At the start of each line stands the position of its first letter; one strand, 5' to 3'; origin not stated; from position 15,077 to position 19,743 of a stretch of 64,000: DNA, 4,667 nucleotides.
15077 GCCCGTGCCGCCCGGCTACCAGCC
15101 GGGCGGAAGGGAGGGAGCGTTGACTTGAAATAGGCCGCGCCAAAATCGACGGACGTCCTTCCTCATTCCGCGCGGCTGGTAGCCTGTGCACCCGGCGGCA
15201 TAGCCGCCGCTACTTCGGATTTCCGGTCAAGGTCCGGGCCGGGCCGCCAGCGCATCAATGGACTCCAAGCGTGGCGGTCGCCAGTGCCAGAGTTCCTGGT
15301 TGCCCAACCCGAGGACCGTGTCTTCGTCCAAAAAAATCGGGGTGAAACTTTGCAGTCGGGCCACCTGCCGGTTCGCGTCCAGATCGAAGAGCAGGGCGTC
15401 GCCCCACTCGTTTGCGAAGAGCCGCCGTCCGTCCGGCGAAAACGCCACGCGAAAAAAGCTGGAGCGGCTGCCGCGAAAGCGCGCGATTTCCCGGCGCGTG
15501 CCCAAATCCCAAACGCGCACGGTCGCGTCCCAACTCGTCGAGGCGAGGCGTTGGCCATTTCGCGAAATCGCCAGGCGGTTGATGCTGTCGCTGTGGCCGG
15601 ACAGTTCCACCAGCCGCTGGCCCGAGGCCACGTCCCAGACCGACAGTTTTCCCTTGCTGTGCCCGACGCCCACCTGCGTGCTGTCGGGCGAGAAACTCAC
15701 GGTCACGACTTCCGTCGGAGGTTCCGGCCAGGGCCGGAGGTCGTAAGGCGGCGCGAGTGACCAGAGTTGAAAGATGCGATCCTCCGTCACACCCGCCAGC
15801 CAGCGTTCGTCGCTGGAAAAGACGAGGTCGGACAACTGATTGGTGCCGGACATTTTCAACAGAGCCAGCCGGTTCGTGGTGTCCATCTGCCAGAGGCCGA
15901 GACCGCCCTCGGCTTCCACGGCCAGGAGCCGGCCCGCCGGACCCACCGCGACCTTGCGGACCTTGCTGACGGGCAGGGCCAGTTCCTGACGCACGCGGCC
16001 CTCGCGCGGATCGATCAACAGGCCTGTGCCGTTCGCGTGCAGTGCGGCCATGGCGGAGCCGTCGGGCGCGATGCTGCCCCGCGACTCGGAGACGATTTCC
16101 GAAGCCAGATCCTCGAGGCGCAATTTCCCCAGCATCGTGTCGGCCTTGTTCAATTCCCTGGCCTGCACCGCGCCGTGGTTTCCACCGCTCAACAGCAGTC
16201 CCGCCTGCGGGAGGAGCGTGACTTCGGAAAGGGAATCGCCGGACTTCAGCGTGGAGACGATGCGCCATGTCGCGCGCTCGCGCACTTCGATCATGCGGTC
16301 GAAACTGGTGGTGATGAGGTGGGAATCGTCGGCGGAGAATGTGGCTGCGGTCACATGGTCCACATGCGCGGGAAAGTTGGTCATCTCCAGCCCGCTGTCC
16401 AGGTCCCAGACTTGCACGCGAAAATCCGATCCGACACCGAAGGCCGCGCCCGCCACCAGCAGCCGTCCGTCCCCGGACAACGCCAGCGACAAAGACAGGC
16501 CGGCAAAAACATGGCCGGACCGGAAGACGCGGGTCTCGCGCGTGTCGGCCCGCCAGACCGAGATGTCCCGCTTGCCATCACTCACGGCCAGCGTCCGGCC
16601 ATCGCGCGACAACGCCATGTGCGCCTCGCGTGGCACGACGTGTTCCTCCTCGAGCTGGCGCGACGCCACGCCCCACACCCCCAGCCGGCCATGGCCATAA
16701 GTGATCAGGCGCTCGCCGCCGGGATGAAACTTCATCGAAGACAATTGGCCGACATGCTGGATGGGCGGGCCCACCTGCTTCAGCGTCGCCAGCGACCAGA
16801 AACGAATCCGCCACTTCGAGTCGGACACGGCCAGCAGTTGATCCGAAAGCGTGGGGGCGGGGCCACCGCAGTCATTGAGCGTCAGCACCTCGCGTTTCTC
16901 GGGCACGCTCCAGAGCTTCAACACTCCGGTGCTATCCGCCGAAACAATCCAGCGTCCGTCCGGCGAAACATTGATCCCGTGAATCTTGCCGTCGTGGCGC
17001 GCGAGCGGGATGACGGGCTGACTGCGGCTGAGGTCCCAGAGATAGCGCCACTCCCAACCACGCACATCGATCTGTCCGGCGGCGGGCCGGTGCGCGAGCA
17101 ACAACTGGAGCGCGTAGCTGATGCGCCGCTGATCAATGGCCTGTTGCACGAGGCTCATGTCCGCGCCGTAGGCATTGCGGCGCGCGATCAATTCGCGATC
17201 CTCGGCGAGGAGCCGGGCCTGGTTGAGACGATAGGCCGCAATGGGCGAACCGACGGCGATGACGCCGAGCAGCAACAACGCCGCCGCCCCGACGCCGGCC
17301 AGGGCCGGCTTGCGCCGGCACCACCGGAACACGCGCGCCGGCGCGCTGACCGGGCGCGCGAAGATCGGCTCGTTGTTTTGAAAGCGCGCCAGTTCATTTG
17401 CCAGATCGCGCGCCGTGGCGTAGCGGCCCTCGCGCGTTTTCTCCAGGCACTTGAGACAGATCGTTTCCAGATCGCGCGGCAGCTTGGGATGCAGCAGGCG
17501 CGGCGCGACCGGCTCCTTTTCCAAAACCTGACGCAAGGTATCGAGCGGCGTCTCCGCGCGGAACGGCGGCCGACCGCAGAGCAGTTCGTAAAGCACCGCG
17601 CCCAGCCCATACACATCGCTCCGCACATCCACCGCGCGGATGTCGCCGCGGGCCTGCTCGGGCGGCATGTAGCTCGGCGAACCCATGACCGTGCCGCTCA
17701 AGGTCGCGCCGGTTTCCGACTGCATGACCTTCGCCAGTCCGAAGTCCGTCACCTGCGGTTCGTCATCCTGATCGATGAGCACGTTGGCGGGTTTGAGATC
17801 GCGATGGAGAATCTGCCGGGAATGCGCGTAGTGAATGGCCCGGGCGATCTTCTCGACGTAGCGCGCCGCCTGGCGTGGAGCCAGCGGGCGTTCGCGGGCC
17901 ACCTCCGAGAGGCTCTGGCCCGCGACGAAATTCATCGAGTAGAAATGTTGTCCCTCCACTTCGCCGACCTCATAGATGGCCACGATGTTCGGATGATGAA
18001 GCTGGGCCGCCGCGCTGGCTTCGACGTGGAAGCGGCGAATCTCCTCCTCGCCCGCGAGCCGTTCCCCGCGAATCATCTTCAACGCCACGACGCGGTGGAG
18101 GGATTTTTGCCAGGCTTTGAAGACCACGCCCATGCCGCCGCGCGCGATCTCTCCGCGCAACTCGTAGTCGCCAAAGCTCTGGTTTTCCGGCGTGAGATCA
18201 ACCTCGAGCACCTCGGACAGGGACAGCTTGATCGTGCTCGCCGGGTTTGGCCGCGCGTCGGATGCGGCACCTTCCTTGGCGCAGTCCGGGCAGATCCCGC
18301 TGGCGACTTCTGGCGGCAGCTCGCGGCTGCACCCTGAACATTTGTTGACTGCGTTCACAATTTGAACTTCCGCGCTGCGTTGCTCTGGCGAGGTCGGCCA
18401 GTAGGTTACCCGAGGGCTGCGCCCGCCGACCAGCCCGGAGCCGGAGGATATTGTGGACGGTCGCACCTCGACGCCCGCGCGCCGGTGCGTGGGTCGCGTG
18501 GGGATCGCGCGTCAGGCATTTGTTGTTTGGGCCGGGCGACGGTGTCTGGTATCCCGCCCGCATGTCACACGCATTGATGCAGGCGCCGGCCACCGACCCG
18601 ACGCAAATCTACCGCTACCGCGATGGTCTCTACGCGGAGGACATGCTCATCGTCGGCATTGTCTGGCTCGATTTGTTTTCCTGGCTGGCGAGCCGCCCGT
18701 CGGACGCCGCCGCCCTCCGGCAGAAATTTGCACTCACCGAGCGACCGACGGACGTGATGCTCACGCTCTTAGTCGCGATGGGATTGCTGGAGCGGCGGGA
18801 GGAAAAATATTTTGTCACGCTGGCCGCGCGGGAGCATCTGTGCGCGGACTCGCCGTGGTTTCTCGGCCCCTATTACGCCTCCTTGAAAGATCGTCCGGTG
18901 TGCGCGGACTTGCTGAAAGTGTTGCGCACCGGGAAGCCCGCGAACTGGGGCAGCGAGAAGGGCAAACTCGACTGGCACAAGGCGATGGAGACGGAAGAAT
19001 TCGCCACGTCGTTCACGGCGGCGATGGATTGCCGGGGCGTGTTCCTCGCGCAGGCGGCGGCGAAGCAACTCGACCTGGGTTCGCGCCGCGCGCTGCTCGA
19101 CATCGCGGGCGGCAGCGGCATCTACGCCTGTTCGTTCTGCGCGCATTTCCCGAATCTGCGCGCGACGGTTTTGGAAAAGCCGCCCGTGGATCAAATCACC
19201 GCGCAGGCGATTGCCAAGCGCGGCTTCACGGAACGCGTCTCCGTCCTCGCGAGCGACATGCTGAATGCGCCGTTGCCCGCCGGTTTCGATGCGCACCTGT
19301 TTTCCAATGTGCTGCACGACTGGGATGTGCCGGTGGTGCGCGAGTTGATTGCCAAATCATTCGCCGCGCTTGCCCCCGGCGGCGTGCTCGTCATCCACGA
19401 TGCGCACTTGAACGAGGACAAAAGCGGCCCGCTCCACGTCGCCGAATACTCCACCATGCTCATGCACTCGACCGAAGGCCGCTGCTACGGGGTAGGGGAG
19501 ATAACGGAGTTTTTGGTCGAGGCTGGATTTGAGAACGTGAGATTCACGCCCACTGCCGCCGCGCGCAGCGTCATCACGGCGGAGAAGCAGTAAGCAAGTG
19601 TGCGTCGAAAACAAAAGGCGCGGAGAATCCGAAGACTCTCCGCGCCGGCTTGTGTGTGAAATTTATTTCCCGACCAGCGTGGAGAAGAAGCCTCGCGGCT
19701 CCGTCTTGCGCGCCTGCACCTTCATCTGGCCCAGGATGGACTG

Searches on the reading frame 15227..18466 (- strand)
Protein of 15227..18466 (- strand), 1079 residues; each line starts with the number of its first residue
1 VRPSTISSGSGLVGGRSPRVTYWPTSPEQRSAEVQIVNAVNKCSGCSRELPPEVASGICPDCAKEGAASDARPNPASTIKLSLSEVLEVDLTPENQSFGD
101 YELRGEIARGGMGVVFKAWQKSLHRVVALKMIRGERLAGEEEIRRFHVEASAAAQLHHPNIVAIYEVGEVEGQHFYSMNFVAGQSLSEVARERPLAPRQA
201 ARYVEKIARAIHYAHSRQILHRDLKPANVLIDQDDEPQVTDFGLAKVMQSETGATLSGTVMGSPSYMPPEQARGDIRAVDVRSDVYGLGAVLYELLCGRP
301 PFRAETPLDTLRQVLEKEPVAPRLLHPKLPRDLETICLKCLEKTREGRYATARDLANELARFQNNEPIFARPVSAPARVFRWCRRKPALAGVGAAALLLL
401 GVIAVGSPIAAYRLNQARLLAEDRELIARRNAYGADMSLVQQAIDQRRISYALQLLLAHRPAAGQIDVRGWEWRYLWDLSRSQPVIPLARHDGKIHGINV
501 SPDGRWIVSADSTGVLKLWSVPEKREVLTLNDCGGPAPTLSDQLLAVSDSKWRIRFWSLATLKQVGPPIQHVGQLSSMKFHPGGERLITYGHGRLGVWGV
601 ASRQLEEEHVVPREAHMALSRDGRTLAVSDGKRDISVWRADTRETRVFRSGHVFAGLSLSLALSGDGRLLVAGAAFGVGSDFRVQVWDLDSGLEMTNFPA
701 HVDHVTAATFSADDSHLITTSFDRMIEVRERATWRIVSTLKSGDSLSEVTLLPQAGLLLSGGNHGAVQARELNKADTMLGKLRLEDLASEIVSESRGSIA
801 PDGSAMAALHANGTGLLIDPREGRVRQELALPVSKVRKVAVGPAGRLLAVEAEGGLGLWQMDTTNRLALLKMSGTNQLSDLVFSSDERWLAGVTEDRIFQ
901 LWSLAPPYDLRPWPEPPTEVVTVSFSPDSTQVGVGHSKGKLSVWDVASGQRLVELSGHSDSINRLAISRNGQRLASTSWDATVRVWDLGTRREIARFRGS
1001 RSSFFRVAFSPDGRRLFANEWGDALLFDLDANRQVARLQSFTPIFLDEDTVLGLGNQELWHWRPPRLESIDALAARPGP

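Call 43: search_protein_families(library=padloc, proteins=[window:15227-18466:-], max_evalue=0.01)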
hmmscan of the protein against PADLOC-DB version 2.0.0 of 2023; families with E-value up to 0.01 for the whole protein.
window:15227-18466:- (1079 aa): 35 families (the best 25 are shown)
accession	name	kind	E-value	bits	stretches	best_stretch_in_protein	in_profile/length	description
PDLC04042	PD-T4-6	-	1e-85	286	1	95-368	5-278/292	-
PDLC04060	PD-T4-6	-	2.9e-81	271.8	1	100-366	9-273/486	-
PDLC04053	PD-T4-6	-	4e-78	261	1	94-369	4-278/311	-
PDLC04061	PD-T4-6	-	3.7e-77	259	1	99-363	16-284/510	-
PDLC04054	PD-T4-6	-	2.7e-73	245.4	1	99-365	11-276/347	-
PDLC04043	PD-T4-6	-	3e-73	245.4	1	95-362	11-277/452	-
PDLC04138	mad6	-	9.9e-71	237.5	1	80-368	32-319/659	mads_6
PDLC04052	PD-T4-6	-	4.2e-69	232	1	98-373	7-287/496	-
PDLC04057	PD-T4-6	-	6e-69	231.2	1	99-361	8-269/443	-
PDLC04040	PD-T4-6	-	2.1e-65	219.5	1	107-364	2-267/547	-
PDLC04047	PD-T4-6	-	3.2e-65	218.4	1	96-364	7-274/327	-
PDLC04041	PD-T4-6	-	3.8e-64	215.5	1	96-359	25-290/443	-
PDLC04039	PD-T4-6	-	1.4e-62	210.2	1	96-359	11-272/458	-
PDLC04048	PD-T4-6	-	2.6e-60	202.7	1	100-360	11-270/354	-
PDLC04064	PD-T4-6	-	8.5e-56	187.5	1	97-403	18-317/369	-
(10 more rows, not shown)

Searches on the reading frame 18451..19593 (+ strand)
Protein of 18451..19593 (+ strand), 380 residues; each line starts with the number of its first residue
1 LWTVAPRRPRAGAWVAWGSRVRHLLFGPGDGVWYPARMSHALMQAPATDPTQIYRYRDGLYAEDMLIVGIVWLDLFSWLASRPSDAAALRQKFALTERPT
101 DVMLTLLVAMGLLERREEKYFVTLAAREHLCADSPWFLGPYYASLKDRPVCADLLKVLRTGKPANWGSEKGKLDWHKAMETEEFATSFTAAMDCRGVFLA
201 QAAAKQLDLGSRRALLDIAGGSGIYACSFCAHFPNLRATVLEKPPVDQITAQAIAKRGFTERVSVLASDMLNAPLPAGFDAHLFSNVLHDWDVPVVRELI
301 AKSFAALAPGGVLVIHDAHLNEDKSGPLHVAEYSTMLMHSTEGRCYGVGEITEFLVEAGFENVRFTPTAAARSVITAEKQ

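Call 48: search_protein_families(library=pfam, proteins=[window:18451-19593:+], max_evalue=0.001)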
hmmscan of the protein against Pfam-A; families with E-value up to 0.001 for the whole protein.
window:18451-19593:+ (380 aa): 6 families
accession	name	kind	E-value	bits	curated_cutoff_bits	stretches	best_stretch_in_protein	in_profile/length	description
PF00891.24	Methyltransf_2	-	1.8e-24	86.7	22.3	1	156-361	6-210/210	O-methyltransferase domain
PF08242.18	Methyltransf_12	-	2e-06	28.9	30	1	216-313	1-98/98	Methyltransferase domain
PF13649.12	Methyltransf_25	-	2.5e-06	28.5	27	1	216-311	2-97/97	Methyltransferase domain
PF08100.18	Dimerisation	-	3e-05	24.2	25.6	1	48-128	4-89/93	O-methyltransferase dimerisation domain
PF08241.18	Methyltransf_11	-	5.1e-05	24.3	21.2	1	216-315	1-95/95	Methyltransferase domain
PF06080.18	DUF938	-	0.00085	19.6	27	0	211-322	26-144/202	Protein of unknown function (DUF938)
